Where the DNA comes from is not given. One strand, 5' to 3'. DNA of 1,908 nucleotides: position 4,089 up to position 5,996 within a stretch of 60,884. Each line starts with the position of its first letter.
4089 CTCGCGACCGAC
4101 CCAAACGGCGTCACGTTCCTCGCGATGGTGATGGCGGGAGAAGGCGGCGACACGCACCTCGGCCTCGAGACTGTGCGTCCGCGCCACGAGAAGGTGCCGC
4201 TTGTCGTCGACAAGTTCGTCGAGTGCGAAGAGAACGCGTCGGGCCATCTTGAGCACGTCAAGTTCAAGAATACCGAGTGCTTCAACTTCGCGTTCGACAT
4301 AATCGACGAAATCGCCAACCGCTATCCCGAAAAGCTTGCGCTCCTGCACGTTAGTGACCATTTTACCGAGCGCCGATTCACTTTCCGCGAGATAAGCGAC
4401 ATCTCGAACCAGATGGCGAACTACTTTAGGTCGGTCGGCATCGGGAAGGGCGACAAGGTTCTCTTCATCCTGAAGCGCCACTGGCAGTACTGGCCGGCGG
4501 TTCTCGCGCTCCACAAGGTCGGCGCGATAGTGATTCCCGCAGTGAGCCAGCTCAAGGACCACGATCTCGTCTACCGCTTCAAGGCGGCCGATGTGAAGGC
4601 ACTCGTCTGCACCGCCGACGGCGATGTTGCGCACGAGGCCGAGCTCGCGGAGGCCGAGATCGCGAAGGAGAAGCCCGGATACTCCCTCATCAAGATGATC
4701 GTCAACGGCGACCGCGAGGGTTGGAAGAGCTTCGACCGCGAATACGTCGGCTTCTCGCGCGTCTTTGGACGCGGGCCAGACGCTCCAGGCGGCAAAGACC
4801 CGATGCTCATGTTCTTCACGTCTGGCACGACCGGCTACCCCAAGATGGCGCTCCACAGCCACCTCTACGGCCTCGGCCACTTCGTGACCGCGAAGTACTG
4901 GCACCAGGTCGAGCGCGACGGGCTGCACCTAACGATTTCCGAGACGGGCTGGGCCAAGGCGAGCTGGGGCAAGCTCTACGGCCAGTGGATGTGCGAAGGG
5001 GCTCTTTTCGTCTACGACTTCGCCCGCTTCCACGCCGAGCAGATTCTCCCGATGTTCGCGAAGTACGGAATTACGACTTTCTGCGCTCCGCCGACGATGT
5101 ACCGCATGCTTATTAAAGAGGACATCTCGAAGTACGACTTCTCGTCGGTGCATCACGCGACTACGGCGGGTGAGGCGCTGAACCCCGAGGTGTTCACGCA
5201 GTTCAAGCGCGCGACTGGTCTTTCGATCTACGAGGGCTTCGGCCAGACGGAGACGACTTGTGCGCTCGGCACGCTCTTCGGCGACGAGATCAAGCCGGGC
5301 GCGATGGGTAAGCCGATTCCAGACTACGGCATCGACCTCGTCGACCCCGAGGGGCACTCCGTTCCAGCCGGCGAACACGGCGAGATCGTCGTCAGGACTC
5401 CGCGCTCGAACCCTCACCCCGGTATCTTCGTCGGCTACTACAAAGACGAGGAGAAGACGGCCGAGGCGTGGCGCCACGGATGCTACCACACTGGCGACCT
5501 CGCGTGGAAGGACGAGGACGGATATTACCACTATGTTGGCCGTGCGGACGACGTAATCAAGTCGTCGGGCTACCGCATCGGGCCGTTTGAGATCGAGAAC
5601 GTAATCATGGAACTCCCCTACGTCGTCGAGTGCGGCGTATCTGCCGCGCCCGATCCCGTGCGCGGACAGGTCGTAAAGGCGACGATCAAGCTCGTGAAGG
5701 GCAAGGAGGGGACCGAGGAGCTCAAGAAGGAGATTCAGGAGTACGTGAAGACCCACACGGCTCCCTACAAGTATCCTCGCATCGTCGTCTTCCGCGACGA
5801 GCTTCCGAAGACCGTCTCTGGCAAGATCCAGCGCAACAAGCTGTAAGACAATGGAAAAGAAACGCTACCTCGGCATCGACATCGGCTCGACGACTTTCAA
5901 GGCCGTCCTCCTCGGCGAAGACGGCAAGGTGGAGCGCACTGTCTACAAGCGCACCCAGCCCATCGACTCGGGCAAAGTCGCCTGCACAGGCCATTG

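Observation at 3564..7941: Two unusual fusions in a two-gene unit: HTH-cupin regulator fused to an acyl-CoA synthetase, then an activase fused to a 2-hydroxyacyl-CoA-dehydratase-type domain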

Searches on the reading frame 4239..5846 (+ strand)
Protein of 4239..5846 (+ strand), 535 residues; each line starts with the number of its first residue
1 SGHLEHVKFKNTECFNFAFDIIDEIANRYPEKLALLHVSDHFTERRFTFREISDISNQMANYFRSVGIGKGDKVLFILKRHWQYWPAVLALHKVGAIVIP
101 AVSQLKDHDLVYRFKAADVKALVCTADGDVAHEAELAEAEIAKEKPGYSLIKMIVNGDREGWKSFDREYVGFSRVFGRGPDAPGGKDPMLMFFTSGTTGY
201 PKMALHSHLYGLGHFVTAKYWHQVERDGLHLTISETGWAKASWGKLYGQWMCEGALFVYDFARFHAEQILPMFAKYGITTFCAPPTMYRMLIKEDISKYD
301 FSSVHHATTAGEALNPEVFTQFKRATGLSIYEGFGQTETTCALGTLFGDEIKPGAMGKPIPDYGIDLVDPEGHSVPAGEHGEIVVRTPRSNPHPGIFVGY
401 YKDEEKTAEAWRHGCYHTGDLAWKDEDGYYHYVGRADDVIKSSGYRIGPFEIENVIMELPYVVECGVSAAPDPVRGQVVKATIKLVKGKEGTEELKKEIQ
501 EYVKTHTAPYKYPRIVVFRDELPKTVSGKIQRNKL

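Call 60: search_solved_structures(query=window:4239-5846:+, max_evalue=1e-90, show_alignments=2)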
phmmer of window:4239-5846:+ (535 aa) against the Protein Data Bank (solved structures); distinct sequences matched with E-value up to 1e-90: 4.
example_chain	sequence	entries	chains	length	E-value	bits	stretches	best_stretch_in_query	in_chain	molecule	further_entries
3etc_A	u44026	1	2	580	1e-177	595.4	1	5-533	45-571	AMP-binding protein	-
8biq_D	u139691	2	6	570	4.6e-105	355.5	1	14-534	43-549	4-hydroxybutyrate--CoA ligase 1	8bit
2wd9_A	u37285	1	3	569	2e-101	343.5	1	14-535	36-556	ACYL-COENZYME A SYNTHETASE ACSM2A, MITOCHONDRIAL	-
2vze_A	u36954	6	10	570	2e-101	343.5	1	14-535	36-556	ACYL-COENZYME A SYNTHETASE ACSM2A, MITOCHONDRIAL | Acyl-coenzyme A synthetase ACSM2A, mitochondrial precursor | Acyl-coenzyme A synthetase ACSM2A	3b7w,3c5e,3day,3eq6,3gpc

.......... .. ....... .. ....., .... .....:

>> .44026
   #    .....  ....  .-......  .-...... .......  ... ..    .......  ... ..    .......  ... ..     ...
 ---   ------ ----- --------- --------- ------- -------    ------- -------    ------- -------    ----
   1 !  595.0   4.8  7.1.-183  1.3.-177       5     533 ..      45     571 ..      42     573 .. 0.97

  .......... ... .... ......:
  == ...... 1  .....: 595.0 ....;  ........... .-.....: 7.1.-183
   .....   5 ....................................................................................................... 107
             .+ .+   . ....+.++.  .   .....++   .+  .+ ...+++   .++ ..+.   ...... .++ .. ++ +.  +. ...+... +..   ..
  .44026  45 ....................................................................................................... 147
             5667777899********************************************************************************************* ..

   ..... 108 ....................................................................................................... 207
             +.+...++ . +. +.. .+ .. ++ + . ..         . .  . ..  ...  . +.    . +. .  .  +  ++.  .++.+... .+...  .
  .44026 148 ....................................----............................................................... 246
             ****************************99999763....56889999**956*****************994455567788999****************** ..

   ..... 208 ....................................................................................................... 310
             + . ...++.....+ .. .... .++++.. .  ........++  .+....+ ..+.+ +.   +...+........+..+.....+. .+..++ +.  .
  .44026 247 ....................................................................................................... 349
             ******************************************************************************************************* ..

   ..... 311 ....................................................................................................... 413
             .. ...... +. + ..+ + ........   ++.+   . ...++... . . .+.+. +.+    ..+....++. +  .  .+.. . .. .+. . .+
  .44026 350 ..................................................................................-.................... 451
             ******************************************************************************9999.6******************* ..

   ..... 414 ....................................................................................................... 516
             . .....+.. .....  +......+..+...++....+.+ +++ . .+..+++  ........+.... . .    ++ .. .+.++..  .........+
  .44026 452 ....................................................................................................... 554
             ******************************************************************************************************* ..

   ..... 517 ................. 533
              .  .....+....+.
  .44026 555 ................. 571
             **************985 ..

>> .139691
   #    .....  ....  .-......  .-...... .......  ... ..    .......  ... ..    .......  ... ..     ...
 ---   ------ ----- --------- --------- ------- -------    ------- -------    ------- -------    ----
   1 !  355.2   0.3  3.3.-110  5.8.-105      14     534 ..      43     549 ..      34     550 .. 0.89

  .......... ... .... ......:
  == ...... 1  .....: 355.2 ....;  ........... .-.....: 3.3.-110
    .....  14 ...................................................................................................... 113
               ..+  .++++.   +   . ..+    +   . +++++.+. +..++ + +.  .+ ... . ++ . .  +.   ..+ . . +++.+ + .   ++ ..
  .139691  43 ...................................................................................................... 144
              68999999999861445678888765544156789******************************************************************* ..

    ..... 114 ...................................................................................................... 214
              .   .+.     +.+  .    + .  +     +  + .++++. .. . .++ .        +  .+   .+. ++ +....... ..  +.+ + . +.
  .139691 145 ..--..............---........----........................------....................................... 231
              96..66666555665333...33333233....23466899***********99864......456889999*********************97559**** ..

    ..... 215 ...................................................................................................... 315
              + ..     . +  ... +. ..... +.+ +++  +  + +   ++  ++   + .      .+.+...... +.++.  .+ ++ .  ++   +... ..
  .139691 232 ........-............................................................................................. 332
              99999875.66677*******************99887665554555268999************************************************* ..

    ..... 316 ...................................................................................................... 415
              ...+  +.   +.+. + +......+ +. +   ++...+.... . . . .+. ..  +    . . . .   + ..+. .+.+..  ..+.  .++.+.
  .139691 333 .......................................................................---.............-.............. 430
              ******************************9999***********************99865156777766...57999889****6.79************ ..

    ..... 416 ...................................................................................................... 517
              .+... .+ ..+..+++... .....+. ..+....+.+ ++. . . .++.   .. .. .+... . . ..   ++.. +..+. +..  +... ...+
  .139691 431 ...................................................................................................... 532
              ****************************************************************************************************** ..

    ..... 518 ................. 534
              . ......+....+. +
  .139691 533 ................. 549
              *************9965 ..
